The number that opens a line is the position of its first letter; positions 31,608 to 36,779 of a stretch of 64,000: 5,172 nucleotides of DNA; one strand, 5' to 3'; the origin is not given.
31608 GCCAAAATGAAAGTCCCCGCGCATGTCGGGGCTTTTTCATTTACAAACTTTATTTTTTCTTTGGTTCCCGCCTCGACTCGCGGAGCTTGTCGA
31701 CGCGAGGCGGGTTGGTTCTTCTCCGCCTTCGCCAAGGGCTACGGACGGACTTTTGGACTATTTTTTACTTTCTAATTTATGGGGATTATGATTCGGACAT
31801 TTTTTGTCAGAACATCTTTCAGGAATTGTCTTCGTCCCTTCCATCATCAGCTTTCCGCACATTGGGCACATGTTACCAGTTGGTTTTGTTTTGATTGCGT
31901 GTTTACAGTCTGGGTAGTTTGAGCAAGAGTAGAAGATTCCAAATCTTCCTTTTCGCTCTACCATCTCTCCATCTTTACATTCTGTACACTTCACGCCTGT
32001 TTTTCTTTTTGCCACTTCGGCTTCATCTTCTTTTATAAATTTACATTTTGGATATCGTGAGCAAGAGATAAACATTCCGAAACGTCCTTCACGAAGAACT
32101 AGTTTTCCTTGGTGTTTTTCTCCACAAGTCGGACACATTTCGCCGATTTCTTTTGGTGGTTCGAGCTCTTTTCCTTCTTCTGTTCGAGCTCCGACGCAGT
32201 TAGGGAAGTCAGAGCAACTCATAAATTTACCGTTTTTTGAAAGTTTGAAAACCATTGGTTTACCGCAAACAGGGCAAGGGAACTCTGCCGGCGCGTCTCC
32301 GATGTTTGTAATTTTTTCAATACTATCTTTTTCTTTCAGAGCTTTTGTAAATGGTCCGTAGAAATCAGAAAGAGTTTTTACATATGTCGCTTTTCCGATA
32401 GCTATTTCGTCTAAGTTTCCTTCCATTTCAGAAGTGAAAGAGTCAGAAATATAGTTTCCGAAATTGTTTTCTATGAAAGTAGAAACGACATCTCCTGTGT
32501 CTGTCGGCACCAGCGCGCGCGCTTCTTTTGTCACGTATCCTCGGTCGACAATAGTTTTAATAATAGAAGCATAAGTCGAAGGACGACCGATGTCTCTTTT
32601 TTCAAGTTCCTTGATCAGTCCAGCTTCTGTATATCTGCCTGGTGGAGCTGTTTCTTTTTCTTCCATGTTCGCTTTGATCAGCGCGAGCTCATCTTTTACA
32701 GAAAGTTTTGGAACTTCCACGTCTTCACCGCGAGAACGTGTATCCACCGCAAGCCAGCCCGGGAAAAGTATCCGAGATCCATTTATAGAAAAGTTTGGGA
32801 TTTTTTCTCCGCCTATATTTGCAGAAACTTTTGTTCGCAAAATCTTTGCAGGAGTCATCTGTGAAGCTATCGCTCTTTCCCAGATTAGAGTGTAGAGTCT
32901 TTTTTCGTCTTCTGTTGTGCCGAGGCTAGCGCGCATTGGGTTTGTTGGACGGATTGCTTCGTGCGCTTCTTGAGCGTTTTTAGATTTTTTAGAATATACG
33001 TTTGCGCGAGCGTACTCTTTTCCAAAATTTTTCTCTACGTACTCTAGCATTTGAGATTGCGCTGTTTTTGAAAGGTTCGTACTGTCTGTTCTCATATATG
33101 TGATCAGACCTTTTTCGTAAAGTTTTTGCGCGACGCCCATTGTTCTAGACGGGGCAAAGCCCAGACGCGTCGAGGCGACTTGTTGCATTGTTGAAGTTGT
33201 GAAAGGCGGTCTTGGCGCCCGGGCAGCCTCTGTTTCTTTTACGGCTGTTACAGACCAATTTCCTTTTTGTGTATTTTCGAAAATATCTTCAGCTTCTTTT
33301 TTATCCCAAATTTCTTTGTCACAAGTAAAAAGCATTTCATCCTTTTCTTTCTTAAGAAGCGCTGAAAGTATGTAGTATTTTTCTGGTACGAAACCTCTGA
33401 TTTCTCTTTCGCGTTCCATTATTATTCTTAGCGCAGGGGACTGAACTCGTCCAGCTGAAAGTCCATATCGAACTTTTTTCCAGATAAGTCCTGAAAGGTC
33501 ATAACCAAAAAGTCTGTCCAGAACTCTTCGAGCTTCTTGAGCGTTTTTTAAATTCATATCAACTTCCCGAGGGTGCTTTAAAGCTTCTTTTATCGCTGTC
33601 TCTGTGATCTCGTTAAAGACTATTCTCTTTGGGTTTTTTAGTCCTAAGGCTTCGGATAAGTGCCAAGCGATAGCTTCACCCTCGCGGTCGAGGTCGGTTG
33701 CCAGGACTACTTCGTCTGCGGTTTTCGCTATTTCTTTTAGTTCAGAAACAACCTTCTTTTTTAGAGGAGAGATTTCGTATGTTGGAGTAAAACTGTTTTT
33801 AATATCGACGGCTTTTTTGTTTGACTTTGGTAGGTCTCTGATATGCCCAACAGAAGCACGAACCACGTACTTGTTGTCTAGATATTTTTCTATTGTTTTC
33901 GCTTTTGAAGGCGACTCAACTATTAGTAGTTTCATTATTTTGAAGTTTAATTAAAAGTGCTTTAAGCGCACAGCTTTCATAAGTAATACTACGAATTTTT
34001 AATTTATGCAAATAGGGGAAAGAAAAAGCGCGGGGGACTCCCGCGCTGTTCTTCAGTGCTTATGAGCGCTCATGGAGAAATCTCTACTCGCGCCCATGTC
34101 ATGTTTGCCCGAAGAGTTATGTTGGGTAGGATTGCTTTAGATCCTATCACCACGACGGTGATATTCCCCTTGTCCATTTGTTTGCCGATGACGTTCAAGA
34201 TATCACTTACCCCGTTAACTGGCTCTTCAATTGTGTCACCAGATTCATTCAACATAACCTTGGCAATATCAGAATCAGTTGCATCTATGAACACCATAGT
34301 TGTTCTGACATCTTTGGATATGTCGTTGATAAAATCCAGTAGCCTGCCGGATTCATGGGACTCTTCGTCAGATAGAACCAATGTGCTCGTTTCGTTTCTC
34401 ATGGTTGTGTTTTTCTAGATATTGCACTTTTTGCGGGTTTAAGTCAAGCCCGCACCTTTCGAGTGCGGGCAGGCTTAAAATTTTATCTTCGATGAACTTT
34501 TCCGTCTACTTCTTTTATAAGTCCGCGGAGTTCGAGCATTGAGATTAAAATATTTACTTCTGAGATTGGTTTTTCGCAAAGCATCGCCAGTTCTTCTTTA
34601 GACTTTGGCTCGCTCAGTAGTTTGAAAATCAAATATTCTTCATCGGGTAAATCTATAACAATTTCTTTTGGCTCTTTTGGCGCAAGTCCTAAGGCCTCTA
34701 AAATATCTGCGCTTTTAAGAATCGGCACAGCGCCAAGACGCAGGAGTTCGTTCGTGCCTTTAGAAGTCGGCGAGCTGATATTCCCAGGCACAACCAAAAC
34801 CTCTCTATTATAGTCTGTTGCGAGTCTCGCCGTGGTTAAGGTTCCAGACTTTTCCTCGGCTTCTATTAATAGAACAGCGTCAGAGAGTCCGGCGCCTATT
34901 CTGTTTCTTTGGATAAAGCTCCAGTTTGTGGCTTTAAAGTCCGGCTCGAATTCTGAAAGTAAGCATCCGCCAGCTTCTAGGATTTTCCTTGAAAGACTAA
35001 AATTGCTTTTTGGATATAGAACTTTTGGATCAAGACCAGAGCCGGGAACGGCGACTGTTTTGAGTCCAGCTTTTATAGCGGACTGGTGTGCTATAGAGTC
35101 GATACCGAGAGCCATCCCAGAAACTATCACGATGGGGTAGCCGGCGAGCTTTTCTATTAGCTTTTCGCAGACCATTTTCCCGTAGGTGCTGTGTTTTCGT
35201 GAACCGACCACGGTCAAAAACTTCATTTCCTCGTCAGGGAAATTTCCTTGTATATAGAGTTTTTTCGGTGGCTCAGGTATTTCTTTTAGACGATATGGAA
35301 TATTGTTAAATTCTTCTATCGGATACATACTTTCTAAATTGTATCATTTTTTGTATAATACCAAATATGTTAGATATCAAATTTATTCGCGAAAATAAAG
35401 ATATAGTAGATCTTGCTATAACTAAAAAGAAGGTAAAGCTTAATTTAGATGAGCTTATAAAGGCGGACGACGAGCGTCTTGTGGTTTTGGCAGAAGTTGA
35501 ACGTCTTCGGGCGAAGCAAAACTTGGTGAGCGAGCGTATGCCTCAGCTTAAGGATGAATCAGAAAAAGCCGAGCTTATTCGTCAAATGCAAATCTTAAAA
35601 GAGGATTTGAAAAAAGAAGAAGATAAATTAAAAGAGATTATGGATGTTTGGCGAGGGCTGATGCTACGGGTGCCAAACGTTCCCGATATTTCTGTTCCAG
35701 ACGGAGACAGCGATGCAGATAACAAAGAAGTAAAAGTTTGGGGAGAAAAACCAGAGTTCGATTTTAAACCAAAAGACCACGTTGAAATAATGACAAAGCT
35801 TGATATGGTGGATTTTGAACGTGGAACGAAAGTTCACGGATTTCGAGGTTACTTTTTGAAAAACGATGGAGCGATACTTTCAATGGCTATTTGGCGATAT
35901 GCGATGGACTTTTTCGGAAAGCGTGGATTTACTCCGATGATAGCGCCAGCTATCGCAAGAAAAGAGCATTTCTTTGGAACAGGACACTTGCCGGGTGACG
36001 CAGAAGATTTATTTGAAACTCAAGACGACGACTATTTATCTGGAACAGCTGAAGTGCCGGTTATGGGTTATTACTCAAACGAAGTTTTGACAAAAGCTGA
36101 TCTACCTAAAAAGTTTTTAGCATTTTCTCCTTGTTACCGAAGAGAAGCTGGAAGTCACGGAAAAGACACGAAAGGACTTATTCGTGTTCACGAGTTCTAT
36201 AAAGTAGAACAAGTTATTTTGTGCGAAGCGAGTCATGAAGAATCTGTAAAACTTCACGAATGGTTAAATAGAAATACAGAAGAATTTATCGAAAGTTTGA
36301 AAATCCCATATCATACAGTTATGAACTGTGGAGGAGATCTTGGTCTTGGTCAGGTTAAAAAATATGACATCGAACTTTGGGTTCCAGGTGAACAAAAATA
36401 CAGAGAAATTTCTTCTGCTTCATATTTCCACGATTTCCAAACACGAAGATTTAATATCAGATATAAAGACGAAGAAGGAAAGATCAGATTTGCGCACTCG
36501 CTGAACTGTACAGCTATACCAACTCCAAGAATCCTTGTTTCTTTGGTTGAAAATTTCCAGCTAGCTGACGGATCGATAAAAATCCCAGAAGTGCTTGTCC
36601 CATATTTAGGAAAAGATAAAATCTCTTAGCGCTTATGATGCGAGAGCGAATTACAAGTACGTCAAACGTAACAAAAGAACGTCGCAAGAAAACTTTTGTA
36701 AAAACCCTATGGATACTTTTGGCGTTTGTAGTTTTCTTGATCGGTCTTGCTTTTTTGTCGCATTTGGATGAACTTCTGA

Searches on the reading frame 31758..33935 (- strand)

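Call 16: search_protein_families(library=pfam, proteins=[window:31758-33935:-], max_evalue=0.001)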
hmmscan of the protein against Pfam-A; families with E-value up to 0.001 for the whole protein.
window:31758-33935:- (725 aa): 4 families
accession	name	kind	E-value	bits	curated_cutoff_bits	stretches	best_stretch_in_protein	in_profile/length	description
PF01131.25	Topoisom_bac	-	2.7e-127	425.6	35.1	1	125-521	2-409/411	DNA topoisomerase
PF01396.24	Zn_ribbon_Top1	-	2.2e-35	120.6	32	3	647-685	1-38/39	Topoisomerase DNA binding C4 zinc finger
PF01751.28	Toprim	-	2.1e-23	82.7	23.1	1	3-110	2-96/96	Toprim domain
PF13662.12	Toprim_4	-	0.00038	21.1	25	0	53-100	29-76/85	Toprim domain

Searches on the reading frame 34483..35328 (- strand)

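Call 16: search_protein_families(library=pfam, proteins=[window:34483-35328:-], max_evalue=0.001)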
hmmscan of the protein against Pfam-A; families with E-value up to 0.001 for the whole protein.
window:34483-35328:- (281 aa): 1 family
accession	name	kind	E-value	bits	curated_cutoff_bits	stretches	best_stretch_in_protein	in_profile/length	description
PF02481.21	DNA_processg_A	-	2.4e-65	220.1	29.6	1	9-203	16-210/212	DNA recombination-mediator protein A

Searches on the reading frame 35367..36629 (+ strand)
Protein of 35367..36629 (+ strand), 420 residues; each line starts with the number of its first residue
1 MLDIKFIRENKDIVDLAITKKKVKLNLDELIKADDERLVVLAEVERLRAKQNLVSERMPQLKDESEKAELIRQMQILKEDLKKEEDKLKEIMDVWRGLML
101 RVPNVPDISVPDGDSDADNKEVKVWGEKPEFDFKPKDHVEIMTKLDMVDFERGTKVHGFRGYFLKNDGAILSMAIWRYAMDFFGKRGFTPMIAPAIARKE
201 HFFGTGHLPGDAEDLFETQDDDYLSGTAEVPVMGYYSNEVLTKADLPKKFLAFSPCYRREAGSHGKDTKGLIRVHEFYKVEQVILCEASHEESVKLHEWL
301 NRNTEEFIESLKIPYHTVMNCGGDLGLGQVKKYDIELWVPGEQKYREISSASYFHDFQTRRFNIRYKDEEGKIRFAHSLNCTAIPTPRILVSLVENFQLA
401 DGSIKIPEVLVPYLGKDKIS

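Call 16: search_protein_families(library=pfam, proteins=[window:35367-36629:+], max_evalue=0.001)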
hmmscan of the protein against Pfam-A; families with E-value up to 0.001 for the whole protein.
window:35367-36629:+ (420 aa): 2 families
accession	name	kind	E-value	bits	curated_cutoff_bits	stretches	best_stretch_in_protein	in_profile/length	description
PF00587.30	tRNA-synt_2b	-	7.2e-32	111.3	29.3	1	219-396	8-178/179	tRNA synthetase class II core domain (G, H, P, S and T)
PF02403.27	Seryl_tRNA_N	-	1.3e-21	77.3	28.2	1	1-106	1-108/108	Seryl-tRNA synthetase N-terminal domain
